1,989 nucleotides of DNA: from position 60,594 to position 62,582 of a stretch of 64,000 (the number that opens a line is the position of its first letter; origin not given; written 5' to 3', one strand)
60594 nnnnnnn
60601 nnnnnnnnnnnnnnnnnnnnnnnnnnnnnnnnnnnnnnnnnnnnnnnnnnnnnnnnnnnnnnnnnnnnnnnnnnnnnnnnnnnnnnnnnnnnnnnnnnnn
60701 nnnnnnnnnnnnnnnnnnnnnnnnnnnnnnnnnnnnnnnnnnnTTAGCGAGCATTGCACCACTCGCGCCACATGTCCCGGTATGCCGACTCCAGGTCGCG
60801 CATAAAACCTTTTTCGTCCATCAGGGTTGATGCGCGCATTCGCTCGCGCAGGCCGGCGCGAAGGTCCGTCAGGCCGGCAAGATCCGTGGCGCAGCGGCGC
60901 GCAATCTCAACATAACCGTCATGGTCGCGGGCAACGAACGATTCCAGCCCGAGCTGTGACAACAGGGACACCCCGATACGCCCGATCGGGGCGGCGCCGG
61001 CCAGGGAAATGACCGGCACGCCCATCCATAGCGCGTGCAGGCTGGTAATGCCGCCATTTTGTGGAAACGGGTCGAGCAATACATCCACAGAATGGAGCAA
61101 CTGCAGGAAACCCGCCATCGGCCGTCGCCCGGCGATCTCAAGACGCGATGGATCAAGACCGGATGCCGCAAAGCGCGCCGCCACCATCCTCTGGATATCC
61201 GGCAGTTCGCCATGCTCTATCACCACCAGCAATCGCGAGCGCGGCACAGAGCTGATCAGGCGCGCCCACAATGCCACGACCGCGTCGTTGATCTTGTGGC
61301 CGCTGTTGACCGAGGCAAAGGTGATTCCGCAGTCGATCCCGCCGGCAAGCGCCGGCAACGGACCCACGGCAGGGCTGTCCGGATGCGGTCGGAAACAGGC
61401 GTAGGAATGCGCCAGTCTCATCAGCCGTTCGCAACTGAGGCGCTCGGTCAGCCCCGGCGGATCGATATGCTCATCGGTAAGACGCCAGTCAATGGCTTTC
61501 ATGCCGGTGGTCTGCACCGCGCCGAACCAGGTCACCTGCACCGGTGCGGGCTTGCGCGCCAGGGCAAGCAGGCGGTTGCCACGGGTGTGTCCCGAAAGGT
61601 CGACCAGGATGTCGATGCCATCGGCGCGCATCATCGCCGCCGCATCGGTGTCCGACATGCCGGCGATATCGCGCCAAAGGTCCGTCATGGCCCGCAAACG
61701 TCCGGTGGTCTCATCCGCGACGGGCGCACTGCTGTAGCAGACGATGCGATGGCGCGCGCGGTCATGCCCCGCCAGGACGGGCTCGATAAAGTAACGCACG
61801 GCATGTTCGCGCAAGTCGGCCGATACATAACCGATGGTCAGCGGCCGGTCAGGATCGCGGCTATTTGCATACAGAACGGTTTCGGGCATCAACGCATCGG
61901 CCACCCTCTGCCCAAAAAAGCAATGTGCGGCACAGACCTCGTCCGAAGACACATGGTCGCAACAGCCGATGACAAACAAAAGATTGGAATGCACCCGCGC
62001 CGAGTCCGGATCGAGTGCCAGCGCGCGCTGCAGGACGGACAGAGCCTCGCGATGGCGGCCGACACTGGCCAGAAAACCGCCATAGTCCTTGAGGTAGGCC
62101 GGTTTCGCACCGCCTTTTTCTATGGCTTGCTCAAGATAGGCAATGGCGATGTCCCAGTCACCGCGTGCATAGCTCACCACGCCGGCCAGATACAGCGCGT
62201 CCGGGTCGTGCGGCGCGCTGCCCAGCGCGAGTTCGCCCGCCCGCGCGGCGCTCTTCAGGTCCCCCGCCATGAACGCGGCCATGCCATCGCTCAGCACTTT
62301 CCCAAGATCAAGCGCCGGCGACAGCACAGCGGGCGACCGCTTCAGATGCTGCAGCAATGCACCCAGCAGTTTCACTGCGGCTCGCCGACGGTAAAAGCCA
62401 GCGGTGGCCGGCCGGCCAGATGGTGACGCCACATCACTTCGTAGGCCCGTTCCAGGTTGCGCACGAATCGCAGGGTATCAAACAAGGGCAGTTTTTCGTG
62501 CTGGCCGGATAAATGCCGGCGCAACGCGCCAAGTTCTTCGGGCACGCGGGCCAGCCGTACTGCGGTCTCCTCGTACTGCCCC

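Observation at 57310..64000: Tandem array of four TPR-glycosyltransferase genes: three translationally coupled OGT-family (GT41) paralogs plus a TPR-GT61/DUF563-like enzyme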

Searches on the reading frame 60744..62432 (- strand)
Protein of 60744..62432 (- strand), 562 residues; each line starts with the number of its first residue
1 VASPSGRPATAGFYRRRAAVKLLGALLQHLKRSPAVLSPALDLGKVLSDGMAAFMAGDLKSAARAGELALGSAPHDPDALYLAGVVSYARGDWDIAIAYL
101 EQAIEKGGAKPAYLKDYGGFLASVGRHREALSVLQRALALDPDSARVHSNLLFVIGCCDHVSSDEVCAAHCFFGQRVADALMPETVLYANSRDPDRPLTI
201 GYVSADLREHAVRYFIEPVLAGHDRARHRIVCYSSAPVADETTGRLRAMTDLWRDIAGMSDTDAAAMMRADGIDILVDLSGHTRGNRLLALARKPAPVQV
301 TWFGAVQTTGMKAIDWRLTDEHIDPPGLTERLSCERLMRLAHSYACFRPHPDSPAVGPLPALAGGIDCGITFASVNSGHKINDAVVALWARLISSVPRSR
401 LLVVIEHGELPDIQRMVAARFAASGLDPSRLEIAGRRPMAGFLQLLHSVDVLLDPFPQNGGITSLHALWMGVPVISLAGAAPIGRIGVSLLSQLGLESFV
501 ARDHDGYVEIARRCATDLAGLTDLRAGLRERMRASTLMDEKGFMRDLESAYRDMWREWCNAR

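Call 3: search_protein_families(library=pfam, proteins=[window:60744-62432:-], max_evalue=0.01)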
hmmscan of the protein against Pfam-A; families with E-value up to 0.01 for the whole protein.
window:60744-62432:- (562 aa): 15 families
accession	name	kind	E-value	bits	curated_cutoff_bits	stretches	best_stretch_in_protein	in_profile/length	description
PF13844.12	Glyco_transf_41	-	3.6e-42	144.8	25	2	188-344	70-228/543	Glycosyl transferase family 41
PF07719.23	TPR_2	-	5.3e-10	39.1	27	1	77-105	1-29/34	Tetratricopeptide repeat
PF14559.12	TPR_19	-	2.3e-09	37.9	25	1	53-113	1-61/68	Tetratricopeptide repeat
PF13428.12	TPR_14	-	2.4e-09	37.4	23.5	1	112-151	2-41/44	Tetratricopeptide repeat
PF13432.12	TPR_16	-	6.2e-08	33.4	32.7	2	85-145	5-65/65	Tetratricopeptide repeat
PF13371.12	TPR_9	-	1.6e-07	31.7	35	1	57-107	9-59/73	Tetratricopeptide repeat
PF13414.12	TPR_11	-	1.8e-07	31.2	26.8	1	125-151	8-34/42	TPR repeat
PF00515.34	TPR_1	-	3.6e-06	27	27.8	0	77-105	1-29/34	Tetratricopeptide repeat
PF13176.12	TPR_7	-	1e-05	25.6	27.9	0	122-143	10-31/36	Tetratricopeptide repeat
PF12895.13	ANAPC3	-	2.1e-05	25.2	27.2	1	57-136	3-81/82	Anaphase-promoting complex, cyclosome, subunit 3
PF13174.12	TPR_6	-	0.00015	22.7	26.3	1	78-106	1-29/33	Tetratricopeptide repeat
PF13424.12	TPR_12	-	0.00029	21.4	30.1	1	80-141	6-75/77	Tetratricopeptide repeat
PF13429.12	TPR_15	-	0.0006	19.8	26.2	1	60-154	94-189/280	Tetratricopeptide repeat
PF13374.12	TPR_10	-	0.0036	17.7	27.5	0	84-105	9-30/42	Tetratricopeptide repeat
PF13181.12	TPR_8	-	0.0072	16.8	25.7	0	123-143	13-33/34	Tetratricopeptide repeat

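Call 6: find_encoding_contigs(protein=window:60744-62375:-, flank=10000, max_places=6)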
Protein window:60744-62375:- (543 aa): 5 contigs read that carry it; 4 places shown.
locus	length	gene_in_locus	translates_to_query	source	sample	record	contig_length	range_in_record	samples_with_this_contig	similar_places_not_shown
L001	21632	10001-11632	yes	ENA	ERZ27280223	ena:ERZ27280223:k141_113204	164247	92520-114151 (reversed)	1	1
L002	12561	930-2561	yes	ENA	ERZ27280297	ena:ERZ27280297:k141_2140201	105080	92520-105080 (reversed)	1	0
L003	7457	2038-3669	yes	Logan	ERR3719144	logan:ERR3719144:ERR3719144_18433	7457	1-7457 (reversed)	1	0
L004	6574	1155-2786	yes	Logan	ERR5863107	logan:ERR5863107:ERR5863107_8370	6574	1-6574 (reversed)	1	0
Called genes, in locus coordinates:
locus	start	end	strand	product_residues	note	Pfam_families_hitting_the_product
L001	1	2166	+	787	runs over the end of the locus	PF01590:GAF, PF05157:MshEN, PF00437:T2SSE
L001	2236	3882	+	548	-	PF01590:GAF, PF13185:GAF_2, PF13492:GAF_3, PF01966:HD (weak), PF13487:HD_5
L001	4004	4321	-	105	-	-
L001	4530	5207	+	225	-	-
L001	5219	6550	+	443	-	PF13428:TPR_14 (faint), PF14559:TPR_19 (weak)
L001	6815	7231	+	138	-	PF07963:N_methyl, PF00114:Pilin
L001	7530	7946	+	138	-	PF07963:N_methyl, PF00114:Pilin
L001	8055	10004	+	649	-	PF13428:TPR_14 (faint), PF13432:TPR_16, PF12895:ANAPC3 (faint), PF13176:TPR_7 (faint), PF13424:TPR_12 (weak), PF13432:TPR_16 (weak), PF13424:TPR_12 (weak), PF13844:Glyco_transf_41, +8 more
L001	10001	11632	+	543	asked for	PF07719:TPR_2 (faint), PF13371:TPR_9 (faint), PF13428:TPR_14 (faint), PF14559:TPR_19 (faint), PF12895:ANAPC3 (weak), PF00515:TPR_1 (faint), PF13432:TPR_16 (weak), PF13844:Glyco_transf_41, +2 more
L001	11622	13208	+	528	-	PF13424:TPR_12 (faint), PF13428:TPR_14 (faint), PF00515:TPR_1 (faint), PF07719:TPR_2 (faint), PF13181:TPR_8 (faint), PF13432:TPR_16, PF14559:TPR_19, PF13844:Glyco_transf_41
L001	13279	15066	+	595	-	PF13424:TPR_12, PF13432:TPR_16, PF00515:TPR_1 (weak), PF07719:TPR_2 (weak), PF13424:TPR_12 (weak), PF13414:TPR_11 (weak), PF14559:TPR_19 (weak), PF04577:Glyco_transf_61, +6 more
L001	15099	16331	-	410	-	PF12704:MacB_PCD, PF02687:FtsX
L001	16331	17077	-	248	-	PF02463:SMC_N (faint), PF00005:ABC_tran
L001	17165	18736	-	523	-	PF25917:BSH_RND, PF25973:BSH_CzcB (weak), PF25876:HH_MFP_RND (faint), PF25881:HH_YBHG (faint), PF25885:HH_EMRA (weak), PF25944:Beta-barrel_RND (weak), PF25954:Beta-barrel_RND_2, PF25990:Beta-barrel_YknX, +1 more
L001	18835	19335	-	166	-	PF01967:MoaC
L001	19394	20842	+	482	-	PF01435:Peptidase_M48, PF13428:TPR_14 (faint), PF14559:TPR_19 (weak)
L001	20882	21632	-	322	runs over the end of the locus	PF20229:ChrB_N (weak), PF09828:ChrB_C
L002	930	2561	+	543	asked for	PF07719:TPR_2 (faint), PF13371:TPR_9 (faint), PF13428:TPR_14 (faint), PF14559:TPR_19 (faint), PF12895:ANAPC3 (weak), PF00515:TPR_1 (faint), PF13432:TPR_16 (weak), PF13844:Glyco_transf_41, +2 more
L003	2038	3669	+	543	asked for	PF07719:TPR_2 (faint), PF13371:TPR_9 (faint), PF13428:TPR_14 (faint), PF14559:TPR_19 (faint), PF12895:ANAPC3 (weak), PF00515:TPR_1 (faint), PF13432:TPR_16 (weak), PF13844:Glyco_transf_41, +2 more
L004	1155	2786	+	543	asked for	PF07719:TPR_2 (faint), PF13371:TPR_9 (faint), PF13428:TPR_14 (faint), PF14559:TPR_19 (faint), PF12895:ANAPC3 (weak), PF00515:TPR_1 (faint), PF13432:TPR_16 (weak), PF13844:Glyco_transf_41, +2 more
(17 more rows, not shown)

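Call 10: search_protein_families(library=pfam, proteins=[L001:4530-5207:+, L001:5219-6550:+, L001:6815-7231:+, L001:7530-7946:+, L001:8055-10004:+, L001:4004-4321:-], max_evalue=0.01)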
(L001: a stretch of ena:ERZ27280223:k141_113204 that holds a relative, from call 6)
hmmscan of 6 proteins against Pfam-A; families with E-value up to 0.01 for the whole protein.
L001:4530-5207:+ (225 aa): 1 family
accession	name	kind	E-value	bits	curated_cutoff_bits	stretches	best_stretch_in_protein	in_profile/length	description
PF01501.26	Glyco_transf_8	-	0.0036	17.4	24.3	1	58-117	86-134/253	Glycosyl transferase family 8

L001:5219-6550:+ (443 aa): 7 families
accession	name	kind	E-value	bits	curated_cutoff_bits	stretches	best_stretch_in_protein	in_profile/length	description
PF14559.12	TPR_19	-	7.7e-09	36.2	25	1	63-127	2-66/68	Tetratricopeptide repeat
PF13428.12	TPR_14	-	4.8e-08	33.4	23.5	1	87-128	2-43/44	Tetratricopeptide repeat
PF13371.12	TPR_9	-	0.00023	21.5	35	1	61-128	4-71/73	Tetratricopeptide repeat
PF13432.12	TPR_16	-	0.00063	20.6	32.7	0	62-119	7-64/65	Tetratricopeptide repeat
PF07719.23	TPR_2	-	0.0015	19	27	0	88-119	3-34/34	Tetratricopeptide repeat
PF01075.23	Glyco_transf_9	-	0.0026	17.6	22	1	354-386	173-205/247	Glycosyltransferase family 9 (heptosyltransferase)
PF13181.12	TPR_8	-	0.0052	17.3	25.7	0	88-118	3-33/34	Tetratricopeptide repeat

L001:6815-7231:+ (138 aa): 2 families
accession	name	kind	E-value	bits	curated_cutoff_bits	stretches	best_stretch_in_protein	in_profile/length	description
PF00114.24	Pilin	-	3.4e-10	41.3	22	1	37-138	2-108/108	Pilin (bacterial filament)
PF07963.17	N_methyl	-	7.5e-10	38.4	21.2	1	4-28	3-27/27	Prokaryotic N-terminal methylation motif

L001:7530-7946:+ (138 aa): 2 families
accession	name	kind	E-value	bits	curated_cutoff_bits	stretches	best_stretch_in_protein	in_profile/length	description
PF00114.24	Pilin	-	1.1e-10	42.9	22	1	37-138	2-108/108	Pilin (bacterial filament)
PF07963.17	N_methyl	-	6.9e-10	38.5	21.2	1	4-28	3-27/27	Prokaryotic N-terminal methylation motif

L001:8055-10004:+ (649 aa): 17 families
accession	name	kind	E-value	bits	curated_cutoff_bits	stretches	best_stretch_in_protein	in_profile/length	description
PF13844.12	Glyco_transf_41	-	3e-94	316.7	25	2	228-432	29-237/543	Glycosyl transferase family 41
PF07719.23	TPR_2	-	4.6e-19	67.3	27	2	155-186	3-34/34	Tetratricopeptide repeat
PF13432.12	TPR_16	-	5.1e-17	62.4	32.7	2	23-83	3-63/65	Tetratricopeptide repeat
PF13428.12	TPR_14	-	6.8e-15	54.5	23.5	1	155-193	3-41/44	Tetratricopeptide repeat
PF14559.12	TPR_19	-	2.1e-14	54.1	25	2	97-162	3-68/68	Tetratricopeptide repeat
PF13424.12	TPR_12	-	3.8e-14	53.1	30.1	3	118-184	2-76/77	Tetratricopeptide repeat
PF00515.34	TPR_1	-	4.1e-14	52.1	27.8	1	160-186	8-34/34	Tetratricopeptide repeat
PF13414.12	TPR_11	-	4.1e-13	49.2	26.8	1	160-188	1-29/42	TPR repeat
PF13176.12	TPR_7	-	3.4e-10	39.6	27.9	0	57-83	5-31/36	Tetratricopeptide repeat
PF23914.1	TPR_CcmH_CycH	-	9e-08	32.5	42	1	40-140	39-142/158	Cytochrome c-type biogenesis protein H TPR domain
PF12895.13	ANAPC3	-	1.8e-07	31.8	27.2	1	100-178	4-81/82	Anaphase-promoting complex, cyclosome, subunit 3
PF13374.12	TPR_10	-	2e-07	31.3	27.5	1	119-148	2-31/42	Tetratricopeptide repeat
PF13181.12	TPR_8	-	3.3e-07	30.4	25.7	0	160-186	8-34/34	Tetratricopeptide repeat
PF13431.12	TPR_17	-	3.8e-07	30.3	24.4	0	45-71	7-33/34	Tetratricopeptide repeat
PF13371.12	TPR_9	-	0.0002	21.8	35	1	125-196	1-72/73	Tetratricopeptide repeat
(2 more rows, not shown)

L001:4004-4321:- (105 aa): 0 families

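Call 11: search_protein_families(library=ncbifam, proteins=[L001:4530-5207:+, L001:5219-6550:+, L001:6815-7231:+, L001:8055-10004:+, window:60744-62375:-], max_evalue=0.001)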
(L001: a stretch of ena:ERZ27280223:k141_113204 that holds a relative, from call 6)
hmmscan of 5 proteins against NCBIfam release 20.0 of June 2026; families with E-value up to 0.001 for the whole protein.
L001:4530-5207:+ (225 aa): 0 families

L001:5219-6550:+ (443 aa): 5 families
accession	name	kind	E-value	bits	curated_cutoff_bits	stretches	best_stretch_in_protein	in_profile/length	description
TIGR02917.1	PEP_TPR_lipo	equivalog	3.9e-07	28.4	312.2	1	13-138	223-347/899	XrtA/PEP-CTERM system TPR-repeat protein PrsT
NF033762.1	social_mot_Tgl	equivalog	2e-05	24.1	225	1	41-139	55-150/252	social motility TPR repeat lipoprotein Tgl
NF033758.1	gliding_GltE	equivalog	3e-05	23.2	225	1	52-125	87-159/411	adventurous gliding motility TPR repeat lipoprotein GltE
NF052415.1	T3SS_chap_SctY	equivalog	0.00019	21.9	70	0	64-134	18-91/106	type III secretion apparatus assembly chaperone SctY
NF040959.1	MamA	equivalog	0.00024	20.6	200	1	25-129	45-148/204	magnetosome protein MamA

L001:6815-7231:+ (138 aa): 9 families
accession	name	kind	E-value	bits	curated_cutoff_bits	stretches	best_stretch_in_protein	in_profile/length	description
NF007862.0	PRK10574.1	equivalog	4e-16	59.5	138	1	4-124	3-121/145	prepilin peptidase-dependent pilin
NF041775.1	typeIV_PilA_Myxo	equivalog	1.9e-12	47.6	400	1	5-57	10-66/214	type IV pilin protein PilA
TIGR02532.1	IV_pilin_GFxxxE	domain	5.4e-10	38.7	16.3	1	5-28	1-24/24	prepilin-type N-terminal cleavage/methylation domain-containing protein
TIGR01708.2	typeII_sec_gspH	equivalog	8.2e-09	35.7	80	1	5-33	1-29/169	type II secretion system minor pseudopilin GspH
TIGR01710.1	typeII_sec_gspG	equivalog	3.4e-07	30.3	88.85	1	6-42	1-37/134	type II secretion system major pseudopilin GspG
NF007800.0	PRK10506.1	equivalog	1.6e-05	24.8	158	1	3-42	6-45/163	prepilin peptidase-dependent protein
NF040999.1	pilin_ComGC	equivalog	1.8e-05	24.8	75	1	5-31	1-27/84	competence type IV pilus major pilin ComGC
NF041013.1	T4P_ComGE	equivalog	4.1e-05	23.6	49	1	6-36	4-34/83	competence type IV pilus minor pilin ComGE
TIGR02596.1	TIGR02596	subfamily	0.00031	20.9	70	1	8-32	1-25/196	Verru_Chthon cassette protein D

L001:8055-10004:+ (649 aa): 12 families
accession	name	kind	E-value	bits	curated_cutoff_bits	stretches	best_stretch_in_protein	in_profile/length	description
TIGR02917.1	PEP_TPR_lipo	equivalog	1.4e-13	49.7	312.2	1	27-150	746-868/899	XrtA/PEP-CTERM system TPR-repeat protein PrsT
NF040959.1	MamA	equivalog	2.2e-10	40.3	200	2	35-104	123-192/204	magnetosome protein MamA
TIGR02521.1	type_IV_pilW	equivalog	3e-10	40.1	154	1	57-198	37-180/234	type IV pilus biogenesis/stability protein PilW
NF033758.1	gliding_GltE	equivalog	4.7e-09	35.7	225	1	30-112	99-181/411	adventurous gliding motility TPR repeat lipoprotein GltE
TIGR00540.1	TPR_hemY_coli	hypoth_equivalog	2.2e-08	33.3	142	1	16-111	292-385/385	heme biosynthesis-associated TPR protein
NF033920.0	C39_PA2778_fam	equivalog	5.7e-08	32.5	150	0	76-147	181-252/255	PA2778 family cysteine peptidase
NF052415.1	T3SS_chap_SctY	equivalog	3.1e-07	30.9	70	1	31-111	20-103/106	type III secretion apparatus assembly chaperone SctY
NF033762.1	social_mot_Tgl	equivalog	1.1e-06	28.2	225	1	56-148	36-129/252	social motility TPR repeat lipoprotein Tgl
TIGR02552.1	LcrH_SycD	equivalog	4.6e-06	26.4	104.8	0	28-122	29-123/136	SycD/LcrH family type III secretion system chaperone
NF007302.0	PRK09782.1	equivalog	5.9e-06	24.5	1223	1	16-151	545-678/990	phage receptor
NF008520.0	PRK11447.1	equivalog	1.5e-05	23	858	0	27-83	279-335/1157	cellulose synthase complex outer membrane protein BcsC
TIGR03939.1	PGA_TPR_OMP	equivalog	1.9e-05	23.1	366.65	0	23-119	401-497/800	poly-beta-1,6 N-acetyl-D-glucosamine export porin PgaA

window:60744-62375:- (543 aa): 6 families
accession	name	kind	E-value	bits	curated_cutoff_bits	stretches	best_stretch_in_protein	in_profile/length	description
NF040959.1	MamA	equivalog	3.6e-09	36.4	200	1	27-136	74-183/204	magnetosome protein MamA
TIGR02917.1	PEP_TPR_lipo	equivalog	9.2e-08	30.4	312.2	1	30-86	267-323/899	XrtA/PEP-CTERM system TPR-repeat protein PrsT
NF047558.1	TPR_END_plus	domain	0.00013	21.8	32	0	102-124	9-31/56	TPR end-of-group domain-containing protein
TIGR02521.1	type_IV_pilW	equivalog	0.0002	21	154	1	35-121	42-128/234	type IV pilus biogenesis/stability protein PilW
NF033920.0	C39_PA2778_fam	equivalog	0.00042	19.8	150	1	36-123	168-255/255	PA2778 family cysteine peptidase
NF049992.1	NGTferase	equivalog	0.0008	18.1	1000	0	414-511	488-586/614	UDP-glucose:protein N-beta-glucosyltransferase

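Call 16: find_homologous_proteins(query=L001:8055-10004:+, max_evalue=1e-20)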
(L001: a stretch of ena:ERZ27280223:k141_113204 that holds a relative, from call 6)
Query L001:8055-10004:+ (649 aa): 1744 proteins with E <= 1e-20 among 8000 candidates; the best 120 are listed.
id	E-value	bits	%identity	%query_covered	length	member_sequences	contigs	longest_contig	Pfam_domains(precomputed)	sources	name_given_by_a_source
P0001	0.0e+0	1378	92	100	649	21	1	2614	PF13431.13,PF23914.2,PF13414.13,PF13428.13,PF13844.13,PF13374.13,PF14559.13,PF00515.35,PF12895.14,PF13424.13,PF13432.13,PF13181.13,PF07719.24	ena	-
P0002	0.0e+0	1361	92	100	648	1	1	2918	PF13431.13,PF23914.2,PF13414.13,PF13176.13,PF13428.13,PF13844.13,PF13374.13,PF07721.21,PF14559.13,PF00515.35,PF12895.14,PF13424.13,PF13432.13,PF13181.13,PF07719.24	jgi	jgi:predicted O-linked N-acetylglucosamine transferase (SPINDLY family)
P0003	0.0e+0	1099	74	100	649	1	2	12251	PF13431.13,PF23914.2,PF13414.13,PF13176.13,PF13428.13,PF13844.13,PF13374.13,PF14559.13,PF24575.2,PF13371.13,PF00515.35,PF12895.14,PF13424.13,PF13432.13,PF13429.13,PF13181.13,PF07719.24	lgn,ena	-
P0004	0.0e+0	1065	74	100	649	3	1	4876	PF13431.13,PF23914.2,PF13414.13,PF13428.13,PF13844.13,PF14559.13,PF00515.35,PF12895.14,PF13424.13,PF13432.13,PF13181.13,PF07719.24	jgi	jgi:predicted O-linked N-acetylglucosamine transferase (SPINDLY family)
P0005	0.0e+0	1045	72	100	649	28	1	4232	PF13431.13,PF23914.2,PF13414.13,PF13176.13,PF13428.13,PF13844.13,PF13374.13,PF14559.13,PF13371.13,PF00515.35,PF12895.14,PF13424.13,PF13432.13,PF13181.13,PF07719.24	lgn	-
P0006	0.0e+0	1041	72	100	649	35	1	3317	PF13431.13,PF23914.2,PF13414.13,PF13176.13,PF13428.13,PF13844.13,PF13374.13,PF14559.13,PF13371.13,PF00515.35,PF12895.14,PF13424.13,PF13432.13,PF13181.13,PF07719.24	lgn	-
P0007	0.0e+0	1036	71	100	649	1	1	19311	PF14559.13,PF13431.13,PF13414.13,PF13371.13,PF00515.35,PF13424.13,PF13432.13,PF13428.13,PF13844.13,PF07719.24,PF13374.13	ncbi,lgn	-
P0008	0.0e+0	1019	73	96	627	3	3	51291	PF14559.13,PF13431.13,PF12895.14,PF13424.13,PF13432.13,PF13428.13,PF13844.13,PF07719.24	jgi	jgi:predicted O-linked N-acetylglucosamine transferase (SPINDLY family)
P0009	3.4e-293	992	69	99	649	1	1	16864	PF14559.13,PF13414.13,PF13371.13,PF00515.35,PF13424.13,PF13432.13,PF13428.13,PF13844.13,PF07719.24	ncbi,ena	-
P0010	1.1e-282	957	67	100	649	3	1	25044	PF14559.13,PF13431.13,PF23914.2,PF13414.13,PF00515.35,PF13424.13,PF13176.13,PF13432.13,PF13428.13,PF13844.13,PF07719.24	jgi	-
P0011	4.0e-232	790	59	97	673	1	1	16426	PF14559.13,PF13431.13,PF13414.13,PF00515.35,PF13424.13,PF13432.13,PF13428.13,PF13844.13,PF13181.13,PF07719.24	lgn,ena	-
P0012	1.7e-231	788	59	96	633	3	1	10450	PF13431.13,PF23914.2,PF25062.2,PF13414.13,PF13428.13,PF13844.13,PF14559.13,PF00515.35,PF12895.14,PF13424.13,PF13432.13,PF13181.13,PF07719.24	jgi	jgi:predicted O-linked N-acetylglucosamine transferase (SPINDLY family)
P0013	7.8e-230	783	59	96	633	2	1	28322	PF13431.13,PF23914.2,PF13414.13,PF13428.13,PF13844.13,PF13374.13,PF07721.21,PF14559.13,PF00515.35,PF12895.14,PF13424.13,PF13432.13,PF13181.13,PF07719.24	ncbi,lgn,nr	ncbi:MAG: tetratricopeptide repeat protein [Betaproteobacteria bacterium]|nr:MAG: tetratricopeptide 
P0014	1.7e-228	778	59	95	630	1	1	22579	PF13431.13,PF23914.2,PF25062.2,PF13414.13,PF13428.13,PF13844.13,PF14559.13,PF00515.35,PF12895.14,PF13424.13,PF13432.13,PF13181.13,PF07719.24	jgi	jgi:protein O-GlcNAc transferase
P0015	2.1e-228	778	58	96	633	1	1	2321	PF13431.13,PF23914.2,PF13414.13,PF13428.13,PF13844.13,PF14559.13,PF00515.35,PF12895.14,PF13424.13,PF13432.13,PF13181.13,PF07719.24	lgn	-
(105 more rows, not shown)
